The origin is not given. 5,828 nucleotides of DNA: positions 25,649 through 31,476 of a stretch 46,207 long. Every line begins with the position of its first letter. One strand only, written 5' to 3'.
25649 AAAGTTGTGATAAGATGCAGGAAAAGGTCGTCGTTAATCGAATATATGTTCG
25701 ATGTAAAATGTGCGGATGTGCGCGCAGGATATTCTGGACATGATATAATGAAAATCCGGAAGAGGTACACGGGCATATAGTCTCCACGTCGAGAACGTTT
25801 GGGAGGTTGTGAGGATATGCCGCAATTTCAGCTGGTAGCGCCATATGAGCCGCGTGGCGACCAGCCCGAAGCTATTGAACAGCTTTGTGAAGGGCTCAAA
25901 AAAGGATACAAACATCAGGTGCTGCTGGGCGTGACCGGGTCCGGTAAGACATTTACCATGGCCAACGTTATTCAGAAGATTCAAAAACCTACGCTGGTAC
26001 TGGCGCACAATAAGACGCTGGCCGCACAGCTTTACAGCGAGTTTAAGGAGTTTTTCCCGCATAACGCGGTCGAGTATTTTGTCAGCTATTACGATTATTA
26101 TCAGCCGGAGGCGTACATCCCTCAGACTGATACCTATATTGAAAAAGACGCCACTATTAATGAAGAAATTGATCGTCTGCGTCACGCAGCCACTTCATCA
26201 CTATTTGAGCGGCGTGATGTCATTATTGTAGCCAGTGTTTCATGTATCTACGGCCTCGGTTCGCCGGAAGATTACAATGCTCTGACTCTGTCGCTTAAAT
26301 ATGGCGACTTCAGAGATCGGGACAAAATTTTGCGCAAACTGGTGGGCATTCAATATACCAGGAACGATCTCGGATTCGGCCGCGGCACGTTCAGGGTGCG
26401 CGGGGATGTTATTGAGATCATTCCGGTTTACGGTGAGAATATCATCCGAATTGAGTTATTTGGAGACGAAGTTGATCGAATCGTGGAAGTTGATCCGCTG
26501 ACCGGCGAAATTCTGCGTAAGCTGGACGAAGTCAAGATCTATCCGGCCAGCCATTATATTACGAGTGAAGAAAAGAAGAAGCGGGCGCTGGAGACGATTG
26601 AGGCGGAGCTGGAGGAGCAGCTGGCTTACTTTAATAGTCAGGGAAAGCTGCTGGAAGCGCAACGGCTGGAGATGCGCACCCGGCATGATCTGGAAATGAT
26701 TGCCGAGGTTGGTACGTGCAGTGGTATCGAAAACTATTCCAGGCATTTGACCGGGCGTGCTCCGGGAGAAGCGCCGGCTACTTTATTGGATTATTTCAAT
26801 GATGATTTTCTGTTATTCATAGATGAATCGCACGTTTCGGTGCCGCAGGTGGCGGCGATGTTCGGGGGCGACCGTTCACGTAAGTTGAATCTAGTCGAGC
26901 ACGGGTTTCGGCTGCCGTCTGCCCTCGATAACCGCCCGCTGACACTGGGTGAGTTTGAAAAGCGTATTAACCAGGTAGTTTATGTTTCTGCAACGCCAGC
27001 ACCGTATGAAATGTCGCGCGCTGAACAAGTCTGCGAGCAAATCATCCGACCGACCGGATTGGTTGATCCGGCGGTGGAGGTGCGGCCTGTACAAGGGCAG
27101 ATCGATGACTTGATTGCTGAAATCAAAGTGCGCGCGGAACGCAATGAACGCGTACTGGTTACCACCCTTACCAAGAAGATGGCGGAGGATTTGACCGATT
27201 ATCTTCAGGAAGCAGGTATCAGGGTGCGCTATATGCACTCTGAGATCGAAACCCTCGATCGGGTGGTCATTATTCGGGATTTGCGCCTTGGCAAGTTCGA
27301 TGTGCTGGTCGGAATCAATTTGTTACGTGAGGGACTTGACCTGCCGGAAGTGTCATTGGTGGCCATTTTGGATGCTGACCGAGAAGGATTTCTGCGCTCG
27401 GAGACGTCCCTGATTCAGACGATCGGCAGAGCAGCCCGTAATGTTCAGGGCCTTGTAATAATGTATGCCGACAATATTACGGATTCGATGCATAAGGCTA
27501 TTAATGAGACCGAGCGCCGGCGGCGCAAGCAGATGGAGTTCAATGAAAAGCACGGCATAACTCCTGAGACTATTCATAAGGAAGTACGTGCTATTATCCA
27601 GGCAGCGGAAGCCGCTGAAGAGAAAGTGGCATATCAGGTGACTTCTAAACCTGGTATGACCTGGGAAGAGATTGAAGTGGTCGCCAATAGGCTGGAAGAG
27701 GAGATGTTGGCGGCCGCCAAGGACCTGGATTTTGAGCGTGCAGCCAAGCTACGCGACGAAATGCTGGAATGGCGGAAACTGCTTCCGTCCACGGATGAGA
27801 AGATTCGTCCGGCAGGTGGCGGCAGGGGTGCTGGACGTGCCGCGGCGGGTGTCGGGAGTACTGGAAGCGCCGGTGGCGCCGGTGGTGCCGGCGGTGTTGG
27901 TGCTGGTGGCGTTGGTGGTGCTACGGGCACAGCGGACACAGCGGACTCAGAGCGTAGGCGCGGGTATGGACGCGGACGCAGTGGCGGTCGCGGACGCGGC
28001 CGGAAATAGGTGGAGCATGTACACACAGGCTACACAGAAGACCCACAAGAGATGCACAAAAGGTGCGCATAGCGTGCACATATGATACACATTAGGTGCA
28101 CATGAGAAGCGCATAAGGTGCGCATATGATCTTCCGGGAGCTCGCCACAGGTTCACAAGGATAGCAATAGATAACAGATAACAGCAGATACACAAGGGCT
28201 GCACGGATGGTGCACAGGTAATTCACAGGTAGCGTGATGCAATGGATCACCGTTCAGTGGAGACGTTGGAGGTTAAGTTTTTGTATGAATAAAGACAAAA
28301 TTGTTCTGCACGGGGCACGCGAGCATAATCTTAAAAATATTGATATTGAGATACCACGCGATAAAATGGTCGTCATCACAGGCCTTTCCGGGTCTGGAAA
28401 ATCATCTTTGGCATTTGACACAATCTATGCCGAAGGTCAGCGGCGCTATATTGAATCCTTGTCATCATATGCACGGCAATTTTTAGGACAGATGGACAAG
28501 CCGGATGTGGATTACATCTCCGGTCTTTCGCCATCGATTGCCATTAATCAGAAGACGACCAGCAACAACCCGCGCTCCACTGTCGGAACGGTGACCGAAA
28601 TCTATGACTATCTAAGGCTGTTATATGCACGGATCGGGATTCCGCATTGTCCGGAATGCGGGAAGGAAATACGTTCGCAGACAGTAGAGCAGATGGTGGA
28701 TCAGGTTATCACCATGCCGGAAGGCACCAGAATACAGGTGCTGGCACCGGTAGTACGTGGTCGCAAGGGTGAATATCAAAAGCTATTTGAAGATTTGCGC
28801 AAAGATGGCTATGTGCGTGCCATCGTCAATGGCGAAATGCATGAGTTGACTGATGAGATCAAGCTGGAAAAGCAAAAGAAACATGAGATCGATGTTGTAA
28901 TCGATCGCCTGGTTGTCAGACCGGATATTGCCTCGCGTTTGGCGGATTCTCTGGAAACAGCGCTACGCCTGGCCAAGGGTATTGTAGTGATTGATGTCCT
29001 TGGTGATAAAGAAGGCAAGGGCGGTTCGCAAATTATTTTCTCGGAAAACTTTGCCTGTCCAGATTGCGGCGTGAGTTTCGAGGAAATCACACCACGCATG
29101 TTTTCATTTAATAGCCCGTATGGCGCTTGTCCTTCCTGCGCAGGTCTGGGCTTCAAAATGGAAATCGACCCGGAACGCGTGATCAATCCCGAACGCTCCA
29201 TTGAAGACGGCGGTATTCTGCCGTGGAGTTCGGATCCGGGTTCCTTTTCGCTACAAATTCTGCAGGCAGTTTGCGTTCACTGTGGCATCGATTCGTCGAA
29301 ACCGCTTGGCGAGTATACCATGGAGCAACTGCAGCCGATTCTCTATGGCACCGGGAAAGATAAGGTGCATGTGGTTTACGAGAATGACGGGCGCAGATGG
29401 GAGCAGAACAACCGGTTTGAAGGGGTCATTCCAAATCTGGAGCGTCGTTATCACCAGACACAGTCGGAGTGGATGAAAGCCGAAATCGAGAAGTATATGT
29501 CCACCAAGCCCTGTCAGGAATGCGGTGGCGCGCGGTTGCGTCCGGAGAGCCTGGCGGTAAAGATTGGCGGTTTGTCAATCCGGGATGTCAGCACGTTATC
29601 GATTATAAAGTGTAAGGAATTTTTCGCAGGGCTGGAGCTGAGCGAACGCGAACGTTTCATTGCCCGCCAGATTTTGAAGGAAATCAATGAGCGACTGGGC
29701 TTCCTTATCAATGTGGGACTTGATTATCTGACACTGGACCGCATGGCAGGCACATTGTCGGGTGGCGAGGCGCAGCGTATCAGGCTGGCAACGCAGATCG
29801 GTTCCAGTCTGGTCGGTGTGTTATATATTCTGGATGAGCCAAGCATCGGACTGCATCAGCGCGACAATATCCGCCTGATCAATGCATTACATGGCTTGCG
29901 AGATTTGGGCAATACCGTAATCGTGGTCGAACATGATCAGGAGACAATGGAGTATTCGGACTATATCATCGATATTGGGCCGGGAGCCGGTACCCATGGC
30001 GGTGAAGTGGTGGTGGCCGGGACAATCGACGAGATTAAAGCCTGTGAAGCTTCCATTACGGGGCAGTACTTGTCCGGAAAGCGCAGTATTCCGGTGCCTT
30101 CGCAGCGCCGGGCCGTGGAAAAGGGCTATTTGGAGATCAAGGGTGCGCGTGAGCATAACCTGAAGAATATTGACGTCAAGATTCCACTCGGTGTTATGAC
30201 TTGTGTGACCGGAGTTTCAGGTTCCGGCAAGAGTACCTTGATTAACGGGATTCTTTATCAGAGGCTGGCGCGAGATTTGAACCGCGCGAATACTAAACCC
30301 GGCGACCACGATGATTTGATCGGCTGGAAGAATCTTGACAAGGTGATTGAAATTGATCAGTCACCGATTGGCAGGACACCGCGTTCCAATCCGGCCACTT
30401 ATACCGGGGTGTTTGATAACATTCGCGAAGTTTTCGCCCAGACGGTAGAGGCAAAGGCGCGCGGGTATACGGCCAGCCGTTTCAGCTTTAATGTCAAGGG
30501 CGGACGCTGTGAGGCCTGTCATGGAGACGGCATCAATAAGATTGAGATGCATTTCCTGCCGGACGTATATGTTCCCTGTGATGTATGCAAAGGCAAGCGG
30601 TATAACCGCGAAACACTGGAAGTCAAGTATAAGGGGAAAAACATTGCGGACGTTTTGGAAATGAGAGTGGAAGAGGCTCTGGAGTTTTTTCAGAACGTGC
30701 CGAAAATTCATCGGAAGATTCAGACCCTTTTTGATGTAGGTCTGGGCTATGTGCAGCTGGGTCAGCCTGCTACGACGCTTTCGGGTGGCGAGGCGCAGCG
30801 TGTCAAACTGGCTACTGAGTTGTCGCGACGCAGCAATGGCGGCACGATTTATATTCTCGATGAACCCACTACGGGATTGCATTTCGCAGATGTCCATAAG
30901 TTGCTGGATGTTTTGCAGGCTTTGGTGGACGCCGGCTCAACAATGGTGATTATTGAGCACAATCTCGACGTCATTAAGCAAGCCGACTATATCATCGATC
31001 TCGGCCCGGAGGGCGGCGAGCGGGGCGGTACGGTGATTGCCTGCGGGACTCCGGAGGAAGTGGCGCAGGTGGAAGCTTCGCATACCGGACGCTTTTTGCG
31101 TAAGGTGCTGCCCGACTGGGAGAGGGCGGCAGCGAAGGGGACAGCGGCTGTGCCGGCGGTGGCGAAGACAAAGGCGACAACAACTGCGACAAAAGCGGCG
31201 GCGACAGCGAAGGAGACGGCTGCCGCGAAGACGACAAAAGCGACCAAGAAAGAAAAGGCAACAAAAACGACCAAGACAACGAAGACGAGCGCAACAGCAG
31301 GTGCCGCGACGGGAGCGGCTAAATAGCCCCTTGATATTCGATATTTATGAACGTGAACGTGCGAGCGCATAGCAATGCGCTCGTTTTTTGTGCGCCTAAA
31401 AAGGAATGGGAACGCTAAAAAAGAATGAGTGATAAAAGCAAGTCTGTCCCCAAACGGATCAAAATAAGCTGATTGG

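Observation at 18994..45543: Locus-specific cryptically simple stutter tracts sit on or just after many stop codons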

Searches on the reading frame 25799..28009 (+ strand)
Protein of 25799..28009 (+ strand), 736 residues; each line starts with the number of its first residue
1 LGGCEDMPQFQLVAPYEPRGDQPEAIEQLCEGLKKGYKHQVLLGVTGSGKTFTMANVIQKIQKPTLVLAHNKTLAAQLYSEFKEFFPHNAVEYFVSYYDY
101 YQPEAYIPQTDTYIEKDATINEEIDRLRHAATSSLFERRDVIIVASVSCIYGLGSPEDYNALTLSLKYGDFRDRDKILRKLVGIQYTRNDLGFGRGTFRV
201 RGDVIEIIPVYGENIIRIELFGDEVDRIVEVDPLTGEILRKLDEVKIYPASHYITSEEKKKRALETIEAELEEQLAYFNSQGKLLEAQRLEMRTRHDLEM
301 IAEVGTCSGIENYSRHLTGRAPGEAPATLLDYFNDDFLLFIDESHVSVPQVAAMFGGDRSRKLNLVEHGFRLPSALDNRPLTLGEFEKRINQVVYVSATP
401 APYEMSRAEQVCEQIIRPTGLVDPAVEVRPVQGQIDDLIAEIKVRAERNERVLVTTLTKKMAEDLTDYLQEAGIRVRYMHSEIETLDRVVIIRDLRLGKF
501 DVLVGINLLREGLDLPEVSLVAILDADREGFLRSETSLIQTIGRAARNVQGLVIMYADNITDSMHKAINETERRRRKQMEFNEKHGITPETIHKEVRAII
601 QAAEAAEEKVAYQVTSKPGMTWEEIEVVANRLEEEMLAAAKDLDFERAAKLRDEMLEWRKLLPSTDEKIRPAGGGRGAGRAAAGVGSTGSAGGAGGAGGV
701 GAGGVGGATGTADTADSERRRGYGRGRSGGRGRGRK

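Call 15: search_protein_families(library=ncbifam, proteins=[window:25799-28009:+])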
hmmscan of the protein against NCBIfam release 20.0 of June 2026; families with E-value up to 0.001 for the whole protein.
window:25799-28009:+ (736 aa): 36 families (the best 25 are shown)
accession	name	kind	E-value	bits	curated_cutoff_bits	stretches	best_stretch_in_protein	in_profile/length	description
NF003673.1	PRK05298.1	equivalog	0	1095.7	743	1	9-659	1-651/653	excinuclease ABC subunit UvrB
TIGR00631.1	uvrb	equivalog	0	1080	750.1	1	9-657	1-656/658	excinuclease ABC subunit UvrB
TIGR00580.2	mfd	equivalog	8.5e-22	77.4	800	1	182-282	2-98/907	transcription-repair coupling factor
NF007966.0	PRK10689.1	equivalog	8.1e-13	47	1329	1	40-257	17-221/1148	transcription-repair coupling factor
NF004066.1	PRK05580.1-3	equivalog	1.7e-12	46.5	813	2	491-556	582-655/788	primosomal protein N'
NF053632.1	heli_RadD_YejH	equivalog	1.2e-11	43.7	720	1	437-572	238-370/573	DNA repair helicase RadD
NF004067.0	PRK05580.1-4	equivalog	1.7e-11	43.3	763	2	491-606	529-654/737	primosomal protein N'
TIGR00643.1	recG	equivalog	1.8e-11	43.5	659.4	1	459-559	470-565/629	ATP-dependent DNA helicase RecG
NF053636.1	DDHlcsCsdAPsy1082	equivalog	4.3e-11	42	890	1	449-595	243-382/512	DEAD/DEAH box helicase CsdA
TIGR00595.1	priA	equivalog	6.2e-11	41.5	230.35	1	456-575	272-399/509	replication restart helicase PriA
NF004070.0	PRK05580.2-2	equivalog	1.2e-10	40.2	921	2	489-606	525-650/729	primosomal protein N'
NF053631.1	RNA_helic_CshA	equivalog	9.1e-10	38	646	1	447-634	235-418/434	degradosome RNA helicase CshA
NF010337.0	PRK13766.1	equivalog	2.7e-09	35.7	610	1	430-602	348-524/781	Hef nuclease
NF004069.0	PRK05580.2-1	equivalog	1.1e-08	34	767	1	458-574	389-511/612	primosomal protein N'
NF008165.0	PRK10917.1-3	equivalog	1.5e-08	33.6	711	1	459-563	496-596/692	ATP-dependent DNA helicase RecG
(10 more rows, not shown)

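Call 22: find_related_loci(query=window:25799-28009:+, collection=genome_contigs, flank=10000)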
Query window:25799-28009:+ (736 aa) in genome_contigs; peptide patterns used: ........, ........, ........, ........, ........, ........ (x = any residue, [..] = any of these).
600 stretches matched a pattern (row limit reached: there are more); 545 encode a relative of the query (tblastn E <= 1e-3); the best 80 are kept; 80 distinct loci.
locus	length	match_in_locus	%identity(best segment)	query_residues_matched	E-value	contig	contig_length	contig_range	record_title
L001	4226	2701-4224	93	3-510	0e+0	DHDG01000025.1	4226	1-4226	MAG TPA_asm: Firmicutes bacterium UBA4882 UBA4882_contig_13433, whole genome shotgun sequence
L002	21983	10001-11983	73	1-662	0e+0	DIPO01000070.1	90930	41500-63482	MAG TPA_asm: Firmicutes bacterium UBA5486 UBA5486_contig_2544, whole genome shotgun sequence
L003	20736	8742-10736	71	1-662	0e+0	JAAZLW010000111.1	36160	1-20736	MAG: Bacillota bacterium isolate AS23ysBPME_266 83798_AS23, whole genome shotgun sequence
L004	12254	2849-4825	72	6-662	0e+0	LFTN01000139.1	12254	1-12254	MAG: Clostridiales bacterium DTU087 scaffold36587, whole genome shotgun sequence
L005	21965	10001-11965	70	7-659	0e+0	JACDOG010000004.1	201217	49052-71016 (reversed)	MAG: Thermoanaerobacteraceae bacterium isolate GB_MAG15_131 c_000000000051, whole genome shotgun sequence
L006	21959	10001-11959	70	10-660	0e+0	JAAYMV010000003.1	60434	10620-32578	MAG: Bacillota bacterium isolate AS20ysBPTH_50 2375_AS20, whole genome shotgun sequence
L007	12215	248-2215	68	9-662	0e+0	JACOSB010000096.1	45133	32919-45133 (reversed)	MAG: Candidatus Acetothermia bacterium isolate NC_groundwater_7_Pr7_B-0.1um_53_18 FFV18_Bp1_scaffold_461304, whole genom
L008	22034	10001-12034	64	9-660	0e+0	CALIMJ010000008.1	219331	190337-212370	MAG: uncultured bacterium isolate S1_Bin_METABAT__12_1 genome assembly, contig: c_000000029900, whole genome shotgun seq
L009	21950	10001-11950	66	10-656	0e+0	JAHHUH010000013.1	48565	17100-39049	MAG: Phascolarctobacterium sp. isolate MAG103 MAG103_13, whole genome shotgun sequence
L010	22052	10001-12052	63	2-660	0e+0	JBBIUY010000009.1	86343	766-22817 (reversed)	MAG: Armatimonadota bacterium isolate BR2S70218_bin_64 NODE_226_length_86343_cov_27.098426, whole genome shotgun sequenc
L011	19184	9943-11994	63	2-660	0e+0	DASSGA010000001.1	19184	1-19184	MAG TPA_asm: bacterium isolate SMAG_U1020 k141_752407, whole genome shotgun sequence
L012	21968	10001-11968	66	10-663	0e+0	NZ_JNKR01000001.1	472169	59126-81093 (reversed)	Mitsuokella jalaludinii DSM 13811 T518DRAFT_scaffold00001.1_C, whole genome shotgun sequence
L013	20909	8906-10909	64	10-662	0e+0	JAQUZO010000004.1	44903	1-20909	MAG: Anaerovibrio sp. isolate STD2_262 NODE_2791_length_44903_cov_8.612292_Sandtown_D2, whole genome shotgun sequence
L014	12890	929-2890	67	7-658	0e+0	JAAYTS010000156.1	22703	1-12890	MAG: Clostridium sp. isolate AS24abBPME_67 45089_AS24, whole genome shotgun sequence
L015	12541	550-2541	65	7-662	0e+0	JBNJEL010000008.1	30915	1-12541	MAG: Bacillota bacterium isolate Y23_14dBSd3.bin.85 NODE_706_length_30915_cov_6.937954, whole genome shotgun sequence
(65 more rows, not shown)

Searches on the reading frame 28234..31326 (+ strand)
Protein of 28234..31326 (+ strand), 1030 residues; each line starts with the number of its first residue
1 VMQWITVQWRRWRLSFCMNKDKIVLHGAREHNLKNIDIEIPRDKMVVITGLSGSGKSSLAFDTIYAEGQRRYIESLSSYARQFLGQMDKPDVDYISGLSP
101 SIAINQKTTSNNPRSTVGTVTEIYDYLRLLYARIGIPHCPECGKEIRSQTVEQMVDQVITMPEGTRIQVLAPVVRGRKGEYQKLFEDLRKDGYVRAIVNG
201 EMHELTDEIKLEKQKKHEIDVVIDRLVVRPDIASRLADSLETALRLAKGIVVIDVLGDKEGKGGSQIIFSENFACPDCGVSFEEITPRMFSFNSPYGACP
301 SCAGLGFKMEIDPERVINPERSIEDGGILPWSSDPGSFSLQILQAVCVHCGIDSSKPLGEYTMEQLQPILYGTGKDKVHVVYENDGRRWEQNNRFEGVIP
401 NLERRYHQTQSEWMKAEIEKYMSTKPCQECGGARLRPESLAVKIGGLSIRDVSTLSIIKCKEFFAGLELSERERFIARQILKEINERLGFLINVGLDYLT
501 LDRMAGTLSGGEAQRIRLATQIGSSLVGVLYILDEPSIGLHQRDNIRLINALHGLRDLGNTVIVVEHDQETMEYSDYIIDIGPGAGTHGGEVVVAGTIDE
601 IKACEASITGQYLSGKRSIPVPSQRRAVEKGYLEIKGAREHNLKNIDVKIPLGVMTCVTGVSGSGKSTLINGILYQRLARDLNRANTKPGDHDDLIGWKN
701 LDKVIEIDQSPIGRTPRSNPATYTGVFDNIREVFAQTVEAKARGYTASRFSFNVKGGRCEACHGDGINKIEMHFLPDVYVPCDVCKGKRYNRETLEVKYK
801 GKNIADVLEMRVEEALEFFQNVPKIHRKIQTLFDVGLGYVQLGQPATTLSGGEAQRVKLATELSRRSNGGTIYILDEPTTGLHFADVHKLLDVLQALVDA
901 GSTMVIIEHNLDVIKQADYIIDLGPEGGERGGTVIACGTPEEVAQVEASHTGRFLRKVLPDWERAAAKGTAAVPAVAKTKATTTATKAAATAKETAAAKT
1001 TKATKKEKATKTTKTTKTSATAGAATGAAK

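Call 15: search_protein_families(library=ncbifam, proteins=[window:28234-31326:+])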
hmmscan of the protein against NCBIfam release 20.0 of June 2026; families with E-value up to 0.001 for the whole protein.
window:28234-31326:+ (1030 aa): 180 families (the best 25 are shown)
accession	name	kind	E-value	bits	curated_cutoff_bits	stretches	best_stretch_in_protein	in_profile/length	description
NF001503.0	PRK00349.1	equivalog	0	1588.2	1147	1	19-959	2-941/943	excinuclease ABC subunit UvrA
TIGR00630.1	uvra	equivalog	0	1504.9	729.8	1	22-944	1-924/924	excinuclease ABC subunit UvrA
NF001885.0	PRK00635.1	equivalog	3.7e-216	720.6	3054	1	23-957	6-917/1809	excinuclease ABC subunit A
TIGR03608.1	L_ocin_972_ABC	subfamily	2.4e-36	125.1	254.85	3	823-923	110-206/206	putative bacteriocin export ABC transporter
NF040873.1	AztA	equivalog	1.4e-33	116.1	220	3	844-922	115-190/191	zinc ABC transporter ATP-binding protein AztA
TIGR02857.1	CydD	equivalog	7.5e-33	114.3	435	2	838-923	447-529/529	thiol reductant ABC exporter subunit CydD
TIGR04521.1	ECF_ATPase_2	equivalog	6.2e-32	110.8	330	3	830-944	126-233/279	energy-coupling factor transporter ATPase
TIGR02673.1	FtsE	equivalog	4.6e-31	108.2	264.85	2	823-917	112-203/214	cell division ATP-binding protein FtsE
NF010068.0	PRK13548.1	equivalog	1.6e-29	102.8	261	2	846-946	135-233/261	heme ABC transporter ATP-binding protein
TIGR04520.1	ECF_ATPase_1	equivalog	4.5e-28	98.4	315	2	825-945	113-225/269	energy-coupling factor transporter ATPase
TIGR03873.1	F420-0_ABC_ATP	hypoth_equivalog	5.2e-27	94.7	372.4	2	846-944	135-225/256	putative F420-0 ABC transporter ATP-binding protein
NF007826.0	PRK10535.1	equivalog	1.1e-26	93.3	966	2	829-923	126-216/648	macrolide ABC transporter ATP-binding protein/permease MacB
NF008409.0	PRK11231.1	equivalog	1.5e-26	93.3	375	2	845-946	135-228/255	Fe(3+) dicitrate ABC transporter ATP-binding protein FecE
TIGR01166.1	cbiO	subfamily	3e-26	92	211.8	2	843-913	122-189/190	cobalt ABC transporter, ATP-binding protein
TIGR01842.1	type_I_sec_PrtD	subfamily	7.4e-26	90.8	510.15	2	505-585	452-530/544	type I secretion system permease/ATPase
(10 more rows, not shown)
